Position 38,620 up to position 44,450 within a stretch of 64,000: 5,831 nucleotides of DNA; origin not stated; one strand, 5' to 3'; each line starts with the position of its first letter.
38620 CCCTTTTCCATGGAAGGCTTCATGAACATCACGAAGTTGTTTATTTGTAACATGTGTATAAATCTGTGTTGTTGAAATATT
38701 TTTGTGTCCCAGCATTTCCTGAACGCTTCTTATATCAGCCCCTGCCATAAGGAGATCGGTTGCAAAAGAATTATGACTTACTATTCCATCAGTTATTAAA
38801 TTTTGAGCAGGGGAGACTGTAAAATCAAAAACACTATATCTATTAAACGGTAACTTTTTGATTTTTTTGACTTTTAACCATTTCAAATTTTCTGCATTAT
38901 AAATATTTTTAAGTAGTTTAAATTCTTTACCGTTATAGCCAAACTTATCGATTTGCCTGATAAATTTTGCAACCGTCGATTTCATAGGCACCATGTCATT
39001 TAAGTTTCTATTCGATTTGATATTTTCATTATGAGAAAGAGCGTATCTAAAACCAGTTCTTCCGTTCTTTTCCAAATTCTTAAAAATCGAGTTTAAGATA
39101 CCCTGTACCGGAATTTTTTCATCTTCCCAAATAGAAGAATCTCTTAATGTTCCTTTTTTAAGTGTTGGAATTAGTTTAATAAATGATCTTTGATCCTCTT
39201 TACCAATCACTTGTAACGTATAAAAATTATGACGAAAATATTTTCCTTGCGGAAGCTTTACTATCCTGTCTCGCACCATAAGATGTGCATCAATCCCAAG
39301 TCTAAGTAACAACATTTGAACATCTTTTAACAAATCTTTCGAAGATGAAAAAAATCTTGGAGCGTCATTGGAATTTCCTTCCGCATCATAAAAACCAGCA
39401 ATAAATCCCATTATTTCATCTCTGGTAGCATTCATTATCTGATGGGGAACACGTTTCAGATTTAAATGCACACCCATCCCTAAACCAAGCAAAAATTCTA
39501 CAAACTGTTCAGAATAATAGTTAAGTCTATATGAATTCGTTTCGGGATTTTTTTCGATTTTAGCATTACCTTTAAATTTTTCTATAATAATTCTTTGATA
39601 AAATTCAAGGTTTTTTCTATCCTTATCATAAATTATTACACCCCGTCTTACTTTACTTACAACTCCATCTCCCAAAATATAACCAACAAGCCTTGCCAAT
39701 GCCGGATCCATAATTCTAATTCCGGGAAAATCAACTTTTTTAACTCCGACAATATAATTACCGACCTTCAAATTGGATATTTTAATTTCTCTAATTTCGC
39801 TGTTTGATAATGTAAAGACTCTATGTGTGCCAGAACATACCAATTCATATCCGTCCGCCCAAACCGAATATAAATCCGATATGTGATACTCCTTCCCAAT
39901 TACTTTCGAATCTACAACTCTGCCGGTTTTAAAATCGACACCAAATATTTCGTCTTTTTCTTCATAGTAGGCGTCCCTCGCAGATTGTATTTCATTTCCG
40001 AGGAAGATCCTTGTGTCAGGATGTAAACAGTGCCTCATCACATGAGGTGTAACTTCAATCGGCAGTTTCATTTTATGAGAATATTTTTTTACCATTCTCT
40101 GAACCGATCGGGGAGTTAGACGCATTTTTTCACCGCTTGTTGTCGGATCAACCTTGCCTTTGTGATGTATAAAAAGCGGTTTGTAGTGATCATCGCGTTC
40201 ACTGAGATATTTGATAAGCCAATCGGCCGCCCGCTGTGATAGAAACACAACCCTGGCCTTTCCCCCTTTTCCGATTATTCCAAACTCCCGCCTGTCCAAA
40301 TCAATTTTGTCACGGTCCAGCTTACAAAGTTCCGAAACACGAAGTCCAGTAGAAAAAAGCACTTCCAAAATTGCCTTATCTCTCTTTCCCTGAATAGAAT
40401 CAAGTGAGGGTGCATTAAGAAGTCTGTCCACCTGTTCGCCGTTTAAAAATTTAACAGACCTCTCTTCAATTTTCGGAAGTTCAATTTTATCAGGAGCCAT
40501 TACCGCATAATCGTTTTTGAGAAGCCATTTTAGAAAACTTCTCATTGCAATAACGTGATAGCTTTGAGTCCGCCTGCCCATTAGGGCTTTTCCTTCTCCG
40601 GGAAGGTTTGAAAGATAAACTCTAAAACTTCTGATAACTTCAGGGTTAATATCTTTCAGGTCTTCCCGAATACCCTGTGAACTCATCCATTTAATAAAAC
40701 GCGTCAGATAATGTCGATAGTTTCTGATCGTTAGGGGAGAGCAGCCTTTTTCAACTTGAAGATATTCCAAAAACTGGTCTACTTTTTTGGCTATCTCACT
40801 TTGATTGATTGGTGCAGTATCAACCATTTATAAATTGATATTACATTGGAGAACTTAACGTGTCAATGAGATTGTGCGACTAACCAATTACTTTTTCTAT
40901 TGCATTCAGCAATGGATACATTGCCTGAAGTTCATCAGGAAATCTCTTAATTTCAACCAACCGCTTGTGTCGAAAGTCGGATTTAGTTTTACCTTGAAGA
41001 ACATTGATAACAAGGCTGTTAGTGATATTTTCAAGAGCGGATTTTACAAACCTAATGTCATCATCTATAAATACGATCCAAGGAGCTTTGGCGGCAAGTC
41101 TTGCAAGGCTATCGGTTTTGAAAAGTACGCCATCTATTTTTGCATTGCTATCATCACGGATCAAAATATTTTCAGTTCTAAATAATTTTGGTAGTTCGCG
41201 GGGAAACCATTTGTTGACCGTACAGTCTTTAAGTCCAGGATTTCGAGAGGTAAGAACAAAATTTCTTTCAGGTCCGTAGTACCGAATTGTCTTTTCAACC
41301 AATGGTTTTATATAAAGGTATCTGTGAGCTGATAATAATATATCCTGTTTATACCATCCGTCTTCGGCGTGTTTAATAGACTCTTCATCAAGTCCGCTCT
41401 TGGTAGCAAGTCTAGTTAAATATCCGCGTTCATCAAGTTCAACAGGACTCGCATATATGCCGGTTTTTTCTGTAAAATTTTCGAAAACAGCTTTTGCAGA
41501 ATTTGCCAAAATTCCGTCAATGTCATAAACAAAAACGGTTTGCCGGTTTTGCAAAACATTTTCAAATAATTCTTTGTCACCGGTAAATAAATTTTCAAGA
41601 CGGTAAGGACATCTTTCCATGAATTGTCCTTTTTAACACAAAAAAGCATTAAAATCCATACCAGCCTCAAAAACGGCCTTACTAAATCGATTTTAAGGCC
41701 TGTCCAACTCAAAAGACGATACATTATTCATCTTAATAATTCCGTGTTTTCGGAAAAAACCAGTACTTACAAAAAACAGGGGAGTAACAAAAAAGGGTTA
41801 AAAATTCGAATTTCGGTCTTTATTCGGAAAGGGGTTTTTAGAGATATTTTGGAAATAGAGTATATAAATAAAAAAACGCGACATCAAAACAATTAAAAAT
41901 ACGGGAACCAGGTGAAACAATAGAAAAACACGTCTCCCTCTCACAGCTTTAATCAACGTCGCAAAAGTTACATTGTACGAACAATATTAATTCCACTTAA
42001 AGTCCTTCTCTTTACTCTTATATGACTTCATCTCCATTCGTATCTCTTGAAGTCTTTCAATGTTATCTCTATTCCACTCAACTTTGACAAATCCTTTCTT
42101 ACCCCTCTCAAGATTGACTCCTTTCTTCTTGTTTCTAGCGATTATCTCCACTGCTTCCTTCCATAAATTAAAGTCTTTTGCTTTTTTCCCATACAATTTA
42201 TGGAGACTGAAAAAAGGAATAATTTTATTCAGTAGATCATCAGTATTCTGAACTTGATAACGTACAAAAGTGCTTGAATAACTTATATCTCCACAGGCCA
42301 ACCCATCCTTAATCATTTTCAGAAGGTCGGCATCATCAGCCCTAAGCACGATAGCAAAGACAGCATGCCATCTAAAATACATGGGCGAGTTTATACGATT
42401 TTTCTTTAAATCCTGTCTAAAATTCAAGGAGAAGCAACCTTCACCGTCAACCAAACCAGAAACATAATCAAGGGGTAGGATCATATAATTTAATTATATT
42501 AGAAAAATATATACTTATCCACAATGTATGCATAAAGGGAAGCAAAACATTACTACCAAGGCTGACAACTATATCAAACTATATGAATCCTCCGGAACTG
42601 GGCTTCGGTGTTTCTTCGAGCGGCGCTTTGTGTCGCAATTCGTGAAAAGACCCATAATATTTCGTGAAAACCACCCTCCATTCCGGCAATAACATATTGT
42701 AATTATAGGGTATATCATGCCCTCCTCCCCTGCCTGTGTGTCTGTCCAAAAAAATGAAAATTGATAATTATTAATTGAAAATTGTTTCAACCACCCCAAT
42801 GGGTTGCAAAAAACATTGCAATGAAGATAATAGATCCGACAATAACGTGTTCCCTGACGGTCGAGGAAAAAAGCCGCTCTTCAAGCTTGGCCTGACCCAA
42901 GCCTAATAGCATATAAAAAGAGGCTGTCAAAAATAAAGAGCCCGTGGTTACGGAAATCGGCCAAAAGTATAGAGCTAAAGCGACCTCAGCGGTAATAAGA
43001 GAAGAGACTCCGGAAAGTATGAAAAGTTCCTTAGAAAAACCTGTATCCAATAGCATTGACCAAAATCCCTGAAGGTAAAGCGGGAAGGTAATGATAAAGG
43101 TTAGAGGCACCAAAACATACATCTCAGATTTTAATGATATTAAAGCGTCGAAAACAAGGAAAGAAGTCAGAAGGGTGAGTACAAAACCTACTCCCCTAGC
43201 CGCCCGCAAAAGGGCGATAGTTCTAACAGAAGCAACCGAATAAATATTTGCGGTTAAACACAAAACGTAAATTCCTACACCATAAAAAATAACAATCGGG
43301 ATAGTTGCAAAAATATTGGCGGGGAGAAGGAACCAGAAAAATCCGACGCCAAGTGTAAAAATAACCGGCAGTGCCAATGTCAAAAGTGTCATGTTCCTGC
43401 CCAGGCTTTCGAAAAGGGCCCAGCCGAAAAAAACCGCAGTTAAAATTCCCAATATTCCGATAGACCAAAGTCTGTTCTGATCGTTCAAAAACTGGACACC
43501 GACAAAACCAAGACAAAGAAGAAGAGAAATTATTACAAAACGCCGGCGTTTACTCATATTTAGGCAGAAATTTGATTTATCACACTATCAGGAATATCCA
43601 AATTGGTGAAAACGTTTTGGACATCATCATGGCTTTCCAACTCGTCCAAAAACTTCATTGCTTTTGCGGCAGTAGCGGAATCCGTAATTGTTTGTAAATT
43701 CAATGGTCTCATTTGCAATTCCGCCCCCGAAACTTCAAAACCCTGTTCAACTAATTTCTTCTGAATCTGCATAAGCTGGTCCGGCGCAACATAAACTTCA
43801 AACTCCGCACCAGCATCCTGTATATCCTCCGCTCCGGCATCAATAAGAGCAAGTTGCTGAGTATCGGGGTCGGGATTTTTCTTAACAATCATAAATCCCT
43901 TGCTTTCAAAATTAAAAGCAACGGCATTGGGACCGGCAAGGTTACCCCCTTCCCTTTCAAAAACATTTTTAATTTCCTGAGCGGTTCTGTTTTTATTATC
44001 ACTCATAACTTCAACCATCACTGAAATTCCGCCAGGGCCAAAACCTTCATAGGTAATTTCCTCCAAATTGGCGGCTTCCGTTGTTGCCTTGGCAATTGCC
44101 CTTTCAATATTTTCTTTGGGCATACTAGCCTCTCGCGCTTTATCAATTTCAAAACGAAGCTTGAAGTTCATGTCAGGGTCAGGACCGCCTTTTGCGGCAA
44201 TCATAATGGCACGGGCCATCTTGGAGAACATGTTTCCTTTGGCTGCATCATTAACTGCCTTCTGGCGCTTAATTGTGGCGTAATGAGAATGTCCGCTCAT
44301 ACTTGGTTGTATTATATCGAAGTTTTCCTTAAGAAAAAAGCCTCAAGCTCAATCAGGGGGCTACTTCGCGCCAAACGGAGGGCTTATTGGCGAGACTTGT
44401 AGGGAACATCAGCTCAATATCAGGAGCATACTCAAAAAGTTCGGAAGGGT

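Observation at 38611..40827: Intein with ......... endonuclease inserted in the catalytic HxxRH|SFAT box of an XerC/XerD-family tyrosine recombinase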

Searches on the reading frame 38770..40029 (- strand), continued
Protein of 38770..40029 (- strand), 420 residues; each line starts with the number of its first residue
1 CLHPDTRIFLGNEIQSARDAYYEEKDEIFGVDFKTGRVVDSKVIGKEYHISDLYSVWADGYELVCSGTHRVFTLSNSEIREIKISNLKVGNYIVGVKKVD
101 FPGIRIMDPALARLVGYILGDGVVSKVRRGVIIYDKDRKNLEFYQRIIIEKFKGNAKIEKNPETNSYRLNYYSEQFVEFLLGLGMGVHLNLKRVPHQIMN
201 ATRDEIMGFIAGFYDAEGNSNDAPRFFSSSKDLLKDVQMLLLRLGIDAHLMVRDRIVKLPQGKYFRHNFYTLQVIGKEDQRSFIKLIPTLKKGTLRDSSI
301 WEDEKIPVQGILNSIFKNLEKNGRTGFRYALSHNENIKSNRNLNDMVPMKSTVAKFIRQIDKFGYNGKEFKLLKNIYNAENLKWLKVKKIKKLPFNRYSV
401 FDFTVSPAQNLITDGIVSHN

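Call 56: search_protein_families(library=pfam, proteins=[L021:654-1091:+, L021:1092-1577:+, L021:3956-4345:-, L021:4375-4722:-, L021:4811-5512:+, L022:50-574:+, L022:1413-2060:+, L022:5190-5600:-, L063:3566-4198:-, L063:4617-5327:+], max_evalue=0.001)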
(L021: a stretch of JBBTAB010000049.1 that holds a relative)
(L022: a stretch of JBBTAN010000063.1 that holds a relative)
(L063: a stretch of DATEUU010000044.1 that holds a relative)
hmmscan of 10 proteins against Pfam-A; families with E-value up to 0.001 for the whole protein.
L021:654-1091:+ (145 aa): 0 families

L021:1092-1577:+ (161 aa): 1 family
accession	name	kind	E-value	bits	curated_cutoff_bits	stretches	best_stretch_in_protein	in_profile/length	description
PF18912.6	DZR_2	-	7.3e-06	26.2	27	1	5-55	9-55/56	Double zinc ribbon domain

L021:3956-4345:- (129 aa): 0 families

L021:4375-4722:- (115 aa): 1 family
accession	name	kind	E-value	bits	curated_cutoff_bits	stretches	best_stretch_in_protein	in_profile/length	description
PF05901.16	Excalibur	-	0.00075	20.2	22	0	74-112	2-36/36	Excalibur calcium-binding domain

L021:4811-5512:+ (233 aa): 3 families
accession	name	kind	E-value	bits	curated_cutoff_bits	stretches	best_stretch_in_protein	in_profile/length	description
PF04002.20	RadC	-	1.9e-43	147.7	22.1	1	112-229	1-118/121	RadC-like JAB domain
PF20582.4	UPF0758_N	-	7.6e-25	87.2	27.1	1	3-90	1-77/77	UPF0758 N-terminal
PF00633.29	HHH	-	3.7e-05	23.8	24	1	67-93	2-28/30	Helix-hairpin-helix motif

L022:50-574:+ (174 aa): 3 families
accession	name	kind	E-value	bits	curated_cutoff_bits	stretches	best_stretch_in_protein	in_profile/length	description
PF18912.6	DZR_2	-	3.2e-06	27.3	27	1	23-74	8-55/56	Double zinc ribbon domain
PF16786.11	RecA_dep_nuc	-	0.00031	21.3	26.9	1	107-150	17-64/103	Recombination enhancement, RecA-dependent nuclease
PF04981.18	NMD3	-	0.00061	19.8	24.9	1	25-64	1-46/243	NMD3 family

L022:1413-2060:+ (215 aa): 3 families
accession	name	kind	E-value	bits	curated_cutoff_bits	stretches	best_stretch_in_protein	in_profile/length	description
PF00702.32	Hydrolase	-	7.3e-15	56.3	26.4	1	7-192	1-191/191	haloacid dehalogenase-like hydrolase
PF13419.12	HAD_2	-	1.4e-12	48.5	23.8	1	70-197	52-177/178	Haloacid dehalogenase-like hydrolase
PF13242.12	Hydrolase_like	-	0.00062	20.1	22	0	153-201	2-51/75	HAD-hyrolase-like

L022:5190-5600:- (136 aa): 1 family
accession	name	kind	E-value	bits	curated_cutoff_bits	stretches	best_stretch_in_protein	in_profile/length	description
PF00380.25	Ribosomal_S9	-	7.1e-32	110.9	22.5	1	11-136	1-121/121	Ribosomal protein S9/S16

L063:3566-4198:- (210 aa): 2 families
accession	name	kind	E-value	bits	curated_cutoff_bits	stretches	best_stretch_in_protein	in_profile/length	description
PF01694.28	Rhomboid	-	2.7e-26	92.9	22.6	1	45-180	4-142/143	Rhomboid domain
PF08551.15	DUF1751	-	0.00011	23.1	22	1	40-103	3-66/99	Eukaryotic integral membrane protein (DUF1751)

L063:4617-5327:+ (236 aa): 0 families

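Call 57: search_protein_families(library=ncbifam, proteins=[L022:5190-5600:-, L022:5699-6091:-, L022:6088-6492:-, L022:4558-4851:-, L021:5889-6293:-, L063:5370-5750:+, L063:2942-3244:+], max_evalue=0.001)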
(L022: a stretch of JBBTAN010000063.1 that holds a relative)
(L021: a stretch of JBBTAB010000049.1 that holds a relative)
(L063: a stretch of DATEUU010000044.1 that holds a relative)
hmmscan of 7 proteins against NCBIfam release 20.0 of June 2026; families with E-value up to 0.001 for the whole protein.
L022:5190-5600:- (136 aa): 3 families
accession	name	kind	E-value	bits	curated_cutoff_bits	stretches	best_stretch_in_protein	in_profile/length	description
TIGR03627.1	uS9_arch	equivalog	2.3e-42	144.4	162.75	1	7-136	2-130/130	30S ribosomal protein S9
NF001749.0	PRK00474.1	equivalog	1.9e-41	141.5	147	1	5-136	3-134/134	30S ribosomal protein S9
NF001099.0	PRK00132.1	equivalog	6.6e-22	78.2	112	1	5-136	4-130/130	30S ribosomal protein S9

L022:5699-6091:- (130 aa): 3 families
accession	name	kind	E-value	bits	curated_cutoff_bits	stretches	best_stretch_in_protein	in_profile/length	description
NF005004.0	PRK06394.1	equivalog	3.3e-35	121.2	146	1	1-128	6-140/149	50S ribosomal protein L13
TIGR01077.1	L13_A_E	equivalog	1.1e-32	113.3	98.9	1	2-122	1-127/141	50S ribosomal protein L13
TIGR01066.1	rplM_bact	equivalog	7.8e-10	38.7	93.05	1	24-106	49-131/141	50S ribosomal protein L13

L022:6088-6492:- (134 aa): 1 family
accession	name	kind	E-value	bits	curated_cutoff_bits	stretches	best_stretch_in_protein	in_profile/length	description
NF003079.0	PRK04005.1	equivalog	3e-28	97.9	85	1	25-134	6-121/121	50S ribosomal protein L18e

L022:4558-4851:- (97 aa): 0 families

L021:5889-6293:- (134 aa): 0 families

L063:5370-5750:+ (126 aa): 0 families

L063:2942-3244:+ (100 aa): 0 families

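Call 86: list_cluster_members(proteins=[P0252, P0256, P0258, P0260, P0261, P0262, P0264, P0267])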
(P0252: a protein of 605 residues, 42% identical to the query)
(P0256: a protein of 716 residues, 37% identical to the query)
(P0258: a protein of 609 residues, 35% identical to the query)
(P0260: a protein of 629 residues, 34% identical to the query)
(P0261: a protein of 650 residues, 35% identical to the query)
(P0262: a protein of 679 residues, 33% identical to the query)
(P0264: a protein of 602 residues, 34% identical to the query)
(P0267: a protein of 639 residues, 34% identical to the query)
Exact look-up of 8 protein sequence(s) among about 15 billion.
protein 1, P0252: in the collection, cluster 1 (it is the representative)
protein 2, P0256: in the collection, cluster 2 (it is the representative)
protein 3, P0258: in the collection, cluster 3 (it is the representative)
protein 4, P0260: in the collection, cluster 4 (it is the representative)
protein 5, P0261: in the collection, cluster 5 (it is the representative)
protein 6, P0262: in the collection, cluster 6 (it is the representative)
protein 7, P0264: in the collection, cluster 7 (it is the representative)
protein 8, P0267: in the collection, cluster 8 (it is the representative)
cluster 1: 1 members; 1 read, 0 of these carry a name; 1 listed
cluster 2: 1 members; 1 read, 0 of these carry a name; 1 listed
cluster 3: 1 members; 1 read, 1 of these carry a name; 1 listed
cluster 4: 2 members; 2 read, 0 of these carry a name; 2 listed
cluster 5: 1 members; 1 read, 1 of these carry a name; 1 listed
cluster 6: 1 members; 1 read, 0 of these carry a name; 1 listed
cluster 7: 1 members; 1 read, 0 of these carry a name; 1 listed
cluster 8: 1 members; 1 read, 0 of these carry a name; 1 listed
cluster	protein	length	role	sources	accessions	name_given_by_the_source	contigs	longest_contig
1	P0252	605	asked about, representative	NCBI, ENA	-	-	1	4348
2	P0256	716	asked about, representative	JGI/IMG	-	-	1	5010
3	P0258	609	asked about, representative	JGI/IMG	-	intein/homing endonuclease/site-specific recombinase XerD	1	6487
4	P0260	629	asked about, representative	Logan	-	-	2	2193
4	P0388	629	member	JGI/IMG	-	-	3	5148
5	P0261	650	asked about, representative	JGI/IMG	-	site-specific recombinase XerD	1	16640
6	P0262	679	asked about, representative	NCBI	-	-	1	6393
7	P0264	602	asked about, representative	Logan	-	-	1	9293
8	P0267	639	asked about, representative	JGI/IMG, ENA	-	-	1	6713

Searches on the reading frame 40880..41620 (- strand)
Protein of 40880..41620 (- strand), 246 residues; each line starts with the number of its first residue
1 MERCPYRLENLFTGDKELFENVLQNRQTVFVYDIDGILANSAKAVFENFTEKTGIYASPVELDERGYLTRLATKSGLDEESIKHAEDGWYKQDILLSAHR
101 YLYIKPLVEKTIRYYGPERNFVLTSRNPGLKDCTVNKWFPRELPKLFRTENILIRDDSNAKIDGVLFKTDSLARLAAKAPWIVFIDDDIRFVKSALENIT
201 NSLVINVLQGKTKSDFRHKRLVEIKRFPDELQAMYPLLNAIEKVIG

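Call 17: search_protein_families(library=pfam, proteins=[window:40880-41620:-], max_evalue=0.001)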
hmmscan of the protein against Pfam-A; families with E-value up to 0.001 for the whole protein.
window:40880-41620:- (246 aa): 0 families

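Call 83: search_protein_families(library=pfam, proteins=[window:40880-41620:-], max_evalue=1)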
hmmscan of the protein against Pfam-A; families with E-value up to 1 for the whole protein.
window:40880-41620:- (246 aa): 1 family
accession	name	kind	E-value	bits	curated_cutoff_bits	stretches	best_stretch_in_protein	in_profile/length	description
PF13506.12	Glyco_transf_21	-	0.21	11.5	21.7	1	176-203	28-55/174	Glycosyl transferase family 21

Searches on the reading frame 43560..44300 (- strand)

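Call 17: search_protein_families(library=pfam, proteins=[window:43560-44300:-], max_evalue=0.001)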
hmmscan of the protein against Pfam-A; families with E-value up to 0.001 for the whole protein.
window:43560-44300:- (246 aa): 2 families
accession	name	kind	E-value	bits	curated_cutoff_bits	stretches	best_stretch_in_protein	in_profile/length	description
PF01709.26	Transcrip_reg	-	2.7e-48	164.2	27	1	79-234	1-160/160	TACO1/YebC second and third domain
PF20772.2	TACO1_YebC_N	-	8.6e-27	93.9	36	1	5-74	1-72/73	TACO1/YebC protein N-terminal domain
